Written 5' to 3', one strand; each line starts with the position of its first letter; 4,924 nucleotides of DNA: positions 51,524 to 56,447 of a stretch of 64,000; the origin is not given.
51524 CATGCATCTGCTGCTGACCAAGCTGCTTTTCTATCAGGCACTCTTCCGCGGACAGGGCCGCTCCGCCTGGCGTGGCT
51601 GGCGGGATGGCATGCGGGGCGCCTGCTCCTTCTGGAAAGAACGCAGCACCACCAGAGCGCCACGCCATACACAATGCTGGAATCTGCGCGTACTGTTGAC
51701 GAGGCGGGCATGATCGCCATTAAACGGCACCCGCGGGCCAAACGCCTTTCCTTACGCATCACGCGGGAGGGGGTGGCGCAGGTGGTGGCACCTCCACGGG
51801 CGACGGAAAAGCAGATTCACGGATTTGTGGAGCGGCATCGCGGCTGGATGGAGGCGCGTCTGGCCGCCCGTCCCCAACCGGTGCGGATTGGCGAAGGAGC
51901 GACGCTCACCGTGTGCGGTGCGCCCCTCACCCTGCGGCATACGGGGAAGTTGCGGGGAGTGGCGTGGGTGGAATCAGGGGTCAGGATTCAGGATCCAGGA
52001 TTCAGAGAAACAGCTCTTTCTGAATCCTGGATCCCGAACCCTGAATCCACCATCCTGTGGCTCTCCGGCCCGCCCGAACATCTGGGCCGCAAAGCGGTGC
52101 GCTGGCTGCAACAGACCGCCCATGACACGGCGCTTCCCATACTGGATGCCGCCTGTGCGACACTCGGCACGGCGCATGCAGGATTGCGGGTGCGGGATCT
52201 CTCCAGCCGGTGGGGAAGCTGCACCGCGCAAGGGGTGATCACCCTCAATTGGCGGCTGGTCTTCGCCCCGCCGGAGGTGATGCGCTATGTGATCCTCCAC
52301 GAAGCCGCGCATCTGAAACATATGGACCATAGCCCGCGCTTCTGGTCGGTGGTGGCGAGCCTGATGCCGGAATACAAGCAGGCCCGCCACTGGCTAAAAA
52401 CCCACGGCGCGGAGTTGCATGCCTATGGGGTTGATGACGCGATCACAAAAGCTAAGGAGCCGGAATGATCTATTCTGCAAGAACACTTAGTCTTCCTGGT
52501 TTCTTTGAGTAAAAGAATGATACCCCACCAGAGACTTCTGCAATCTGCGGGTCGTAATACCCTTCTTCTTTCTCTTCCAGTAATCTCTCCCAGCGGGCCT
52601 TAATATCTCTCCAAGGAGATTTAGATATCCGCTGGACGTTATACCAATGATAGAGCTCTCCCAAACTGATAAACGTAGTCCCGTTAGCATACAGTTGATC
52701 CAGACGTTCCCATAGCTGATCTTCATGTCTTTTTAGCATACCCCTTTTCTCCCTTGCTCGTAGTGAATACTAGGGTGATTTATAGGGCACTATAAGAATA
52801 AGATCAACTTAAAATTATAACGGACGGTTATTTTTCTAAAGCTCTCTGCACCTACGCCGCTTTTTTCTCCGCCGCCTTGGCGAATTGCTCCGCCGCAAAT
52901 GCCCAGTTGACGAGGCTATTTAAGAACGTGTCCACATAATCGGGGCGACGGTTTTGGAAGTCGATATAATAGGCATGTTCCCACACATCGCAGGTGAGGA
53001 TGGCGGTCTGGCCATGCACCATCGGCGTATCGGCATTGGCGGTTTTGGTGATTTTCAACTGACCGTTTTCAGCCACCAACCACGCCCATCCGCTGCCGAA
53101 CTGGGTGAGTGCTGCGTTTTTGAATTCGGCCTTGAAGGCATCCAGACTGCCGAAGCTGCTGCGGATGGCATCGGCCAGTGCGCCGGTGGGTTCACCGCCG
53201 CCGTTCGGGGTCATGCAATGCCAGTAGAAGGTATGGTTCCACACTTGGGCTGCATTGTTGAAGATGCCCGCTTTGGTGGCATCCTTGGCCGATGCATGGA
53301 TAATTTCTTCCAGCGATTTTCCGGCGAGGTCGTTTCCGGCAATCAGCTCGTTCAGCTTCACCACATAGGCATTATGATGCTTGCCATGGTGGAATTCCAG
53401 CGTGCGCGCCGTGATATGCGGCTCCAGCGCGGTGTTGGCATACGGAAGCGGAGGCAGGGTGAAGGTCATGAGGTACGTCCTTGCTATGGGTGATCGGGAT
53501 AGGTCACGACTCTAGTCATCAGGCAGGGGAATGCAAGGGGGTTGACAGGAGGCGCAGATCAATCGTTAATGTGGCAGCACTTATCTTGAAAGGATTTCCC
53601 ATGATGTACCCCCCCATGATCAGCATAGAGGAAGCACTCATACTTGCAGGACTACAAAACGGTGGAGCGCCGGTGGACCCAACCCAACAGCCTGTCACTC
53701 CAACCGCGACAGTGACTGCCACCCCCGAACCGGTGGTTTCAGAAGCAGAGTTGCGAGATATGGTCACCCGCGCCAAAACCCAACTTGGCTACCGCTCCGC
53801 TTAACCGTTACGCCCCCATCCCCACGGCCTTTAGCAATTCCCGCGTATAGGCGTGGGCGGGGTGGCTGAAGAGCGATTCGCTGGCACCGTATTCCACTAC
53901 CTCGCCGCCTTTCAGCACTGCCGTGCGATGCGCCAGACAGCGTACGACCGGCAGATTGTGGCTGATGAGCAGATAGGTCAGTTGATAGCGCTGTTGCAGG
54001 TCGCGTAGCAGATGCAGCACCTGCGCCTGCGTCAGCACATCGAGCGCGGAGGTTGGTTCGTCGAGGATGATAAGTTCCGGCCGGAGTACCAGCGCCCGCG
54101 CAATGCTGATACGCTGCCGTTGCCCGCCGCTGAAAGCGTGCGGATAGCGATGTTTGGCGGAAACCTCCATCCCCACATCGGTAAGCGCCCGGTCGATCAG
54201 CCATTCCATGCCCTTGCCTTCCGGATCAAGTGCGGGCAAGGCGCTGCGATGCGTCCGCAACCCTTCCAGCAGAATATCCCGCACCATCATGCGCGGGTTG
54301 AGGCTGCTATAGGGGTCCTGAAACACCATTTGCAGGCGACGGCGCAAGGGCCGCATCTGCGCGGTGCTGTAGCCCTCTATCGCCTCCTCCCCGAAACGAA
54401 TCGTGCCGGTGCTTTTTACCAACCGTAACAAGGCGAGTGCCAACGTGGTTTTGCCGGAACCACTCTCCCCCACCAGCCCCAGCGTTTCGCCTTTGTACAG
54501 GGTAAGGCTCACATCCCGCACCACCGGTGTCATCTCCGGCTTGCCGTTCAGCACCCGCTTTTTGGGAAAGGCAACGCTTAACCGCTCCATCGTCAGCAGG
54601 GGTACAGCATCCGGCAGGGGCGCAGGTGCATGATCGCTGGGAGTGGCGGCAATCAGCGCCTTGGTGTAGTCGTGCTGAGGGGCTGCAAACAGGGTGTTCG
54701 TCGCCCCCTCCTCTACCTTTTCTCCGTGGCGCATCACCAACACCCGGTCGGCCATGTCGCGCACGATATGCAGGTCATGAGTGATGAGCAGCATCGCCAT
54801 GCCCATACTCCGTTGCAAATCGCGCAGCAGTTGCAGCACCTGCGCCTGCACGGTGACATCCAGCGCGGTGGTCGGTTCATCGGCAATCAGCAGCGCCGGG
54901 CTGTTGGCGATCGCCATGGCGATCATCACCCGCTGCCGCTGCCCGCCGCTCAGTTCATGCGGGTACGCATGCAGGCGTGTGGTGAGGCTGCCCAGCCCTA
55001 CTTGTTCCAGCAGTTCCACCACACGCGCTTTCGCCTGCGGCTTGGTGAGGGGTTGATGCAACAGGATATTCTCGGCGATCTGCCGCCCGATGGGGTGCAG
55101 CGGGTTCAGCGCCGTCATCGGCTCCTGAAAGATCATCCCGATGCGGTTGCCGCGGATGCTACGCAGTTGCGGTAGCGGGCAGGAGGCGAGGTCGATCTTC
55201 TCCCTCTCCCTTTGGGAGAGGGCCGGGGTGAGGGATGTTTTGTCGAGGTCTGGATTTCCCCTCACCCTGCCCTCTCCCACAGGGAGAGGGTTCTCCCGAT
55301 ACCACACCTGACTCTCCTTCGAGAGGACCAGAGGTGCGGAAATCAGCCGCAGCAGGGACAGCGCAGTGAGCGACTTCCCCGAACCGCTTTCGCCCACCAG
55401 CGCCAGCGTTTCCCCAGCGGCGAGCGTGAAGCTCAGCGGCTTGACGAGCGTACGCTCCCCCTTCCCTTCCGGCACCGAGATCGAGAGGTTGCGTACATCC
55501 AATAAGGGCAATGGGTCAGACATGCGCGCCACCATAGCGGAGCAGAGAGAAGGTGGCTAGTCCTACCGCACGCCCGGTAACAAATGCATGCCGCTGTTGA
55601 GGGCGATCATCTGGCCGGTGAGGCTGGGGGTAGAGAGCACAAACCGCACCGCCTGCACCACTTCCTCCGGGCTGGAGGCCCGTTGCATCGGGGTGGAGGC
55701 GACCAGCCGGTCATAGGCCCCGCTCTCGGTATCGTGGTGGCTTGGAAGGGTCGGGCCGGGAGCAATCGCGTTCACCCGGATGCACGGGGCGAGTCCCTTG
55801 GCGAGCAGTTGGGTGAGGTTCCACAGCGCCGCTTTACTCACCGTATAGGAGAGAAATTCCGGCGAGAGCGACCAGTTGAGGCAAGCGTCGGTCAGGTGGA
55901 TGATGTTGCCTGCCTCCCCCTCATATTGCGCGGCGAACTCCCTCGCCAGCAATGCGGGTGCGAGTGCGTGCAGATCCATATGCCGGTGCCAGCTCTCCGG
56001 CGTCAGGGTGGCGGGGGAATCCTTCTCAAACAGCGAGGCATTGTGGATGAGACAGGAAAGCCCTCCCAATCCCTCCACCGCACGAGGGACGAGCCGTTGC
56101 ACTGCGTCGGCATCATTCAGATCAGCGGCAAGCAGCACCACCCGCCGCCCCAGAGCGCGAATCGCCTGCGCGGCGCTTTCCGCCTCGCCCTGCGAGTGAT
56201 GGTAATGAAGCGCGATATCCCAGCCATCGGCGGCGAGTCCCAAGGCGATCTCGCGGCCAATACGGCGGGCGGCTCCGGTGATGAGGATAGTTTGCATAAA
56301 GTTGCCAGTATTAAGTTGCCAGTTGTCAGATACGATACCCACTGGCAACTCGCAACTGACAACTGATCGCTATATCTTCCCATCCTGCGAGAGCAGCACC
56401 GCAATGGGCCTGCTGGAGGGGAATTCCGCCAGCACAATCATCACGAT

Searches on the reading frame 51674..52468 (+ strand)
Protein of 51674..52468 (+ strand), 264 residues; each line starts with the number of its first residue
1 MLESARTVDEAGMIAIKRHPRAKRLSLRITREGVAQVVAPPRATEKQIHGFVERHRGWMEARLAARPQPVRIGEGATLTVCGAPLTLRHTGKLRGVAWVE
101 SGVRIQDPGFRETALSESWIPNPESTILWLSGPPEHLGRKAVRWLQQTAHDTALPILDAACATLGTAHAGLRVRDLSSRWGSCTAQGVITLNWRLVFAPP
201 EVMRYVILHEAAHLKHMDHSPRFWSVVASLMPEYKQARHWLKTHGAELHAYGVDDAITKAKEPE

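Call 65: search_protein_families(library=pfam, proteins=[window:51674-52468:+], max_evalue=0.00001)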
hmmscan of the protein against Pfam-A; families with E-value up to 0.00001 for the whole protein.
window:51674-52468:+ (264 aa): 1 family
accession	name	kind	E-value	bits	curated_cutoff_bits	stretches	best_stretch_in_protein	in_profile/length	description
PF01863.23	YgjP-like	-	7.1e-49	167.1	26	1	23-244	1-207/207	YgjP-like, metallopeptidase domain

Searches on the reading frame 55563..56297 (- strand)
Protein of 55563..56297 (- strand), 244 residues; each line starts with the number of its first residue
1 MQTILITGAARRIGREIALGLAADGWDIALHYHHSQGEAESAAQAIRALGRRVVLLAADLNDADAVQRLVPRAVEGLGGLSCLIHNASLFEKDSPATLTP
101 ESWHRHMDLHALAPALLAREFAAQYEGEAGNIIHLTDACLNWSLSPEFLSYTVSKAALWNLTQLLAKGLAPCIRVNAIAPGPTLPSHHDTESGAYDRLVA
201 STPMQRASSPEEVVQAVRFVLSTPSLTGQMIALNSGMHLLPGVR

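Call 15: search_protein_families(library=ncbifam, proteins=[window:55563-56297:-])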
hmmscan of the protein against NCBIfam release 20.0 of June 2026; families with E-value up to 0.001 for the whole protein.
window:55563-56297:- (244 aa): 210 families (the best 25 are shown)
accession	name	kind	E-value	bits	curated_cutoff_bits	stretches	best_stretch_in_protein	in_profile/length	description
NF006597.0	PRK09134.1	equivalog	1.1e-86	290.3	281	1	2-241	13-251/261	SDR family oxidoreductase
NF006598.0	PRK09135.1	equivalog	1e-52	179.2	288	1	2-239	7-247/249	pteridine reductase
NF005066.0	PRK06483.1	equivalog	9.8e-39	133.2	249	1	2-239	6-238/239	dihydromonapterin reductase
NF012208.0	SDR_dihy_bifunc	exception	2e-35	122.4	325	1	5-239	2-233/233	bifunctional dihydropteridine reductase/dihydrofolate reductase TmpR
NF005559.1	PRK07231.1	subfamily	4.8e-35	121.2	215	1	2-237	5-247/249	glucose 1-dehydrogenase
NF004200.0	PRK05653.1-5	equivalog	5e-32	111.4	273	1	2-237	3-241/242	3-oxoacyl-ACP reductase FabG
NF005214.0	PRK06701.1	subfamily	6.6e-32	110.9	413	1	3-237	50-289/293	SDR family oxidoreductase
NF047420.2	EF_P_mod_YmfI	equivalog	2.3e-31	109.3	238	1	4-237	2-235/236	elongation factor P 5-aminopentanone reductase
NF005975.0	PRK08063.1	equivalog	2.3e-31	109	328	1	4-240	7-249/250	enoyl-[acyl-carrier-protein] reductase FabL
NF009384.0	PRK12743.1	equivalog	1.3e-30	106.5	264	1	2-239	7-249/258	SDR family oxidoreductase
NF009466.0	PRK12826.1-2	subfamily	2e-30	106.1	222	1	2-238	4-245/248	3-oxoacyl-ACP reductase FabG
NF009386.0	PRK12745.1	equivalog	2.9e-29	102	250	1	3-239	7-256/259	3-ketoacyl-ACP reductase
NF009389.0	PRK12748.1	subfamily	4.5e-29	101.6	286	1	2-237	6-254/256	SDR family oxidoreductase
NF004777.0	PRK06123.1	equivalog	4.7e-29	101.6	383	1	3-231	5-243/249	SDR family oxidoreductase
NF004198.0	PRK05653.1-3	equivalog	8e-29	100.8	296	1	2-239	8-248/248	3-oxoacyl-ACP reductase FabG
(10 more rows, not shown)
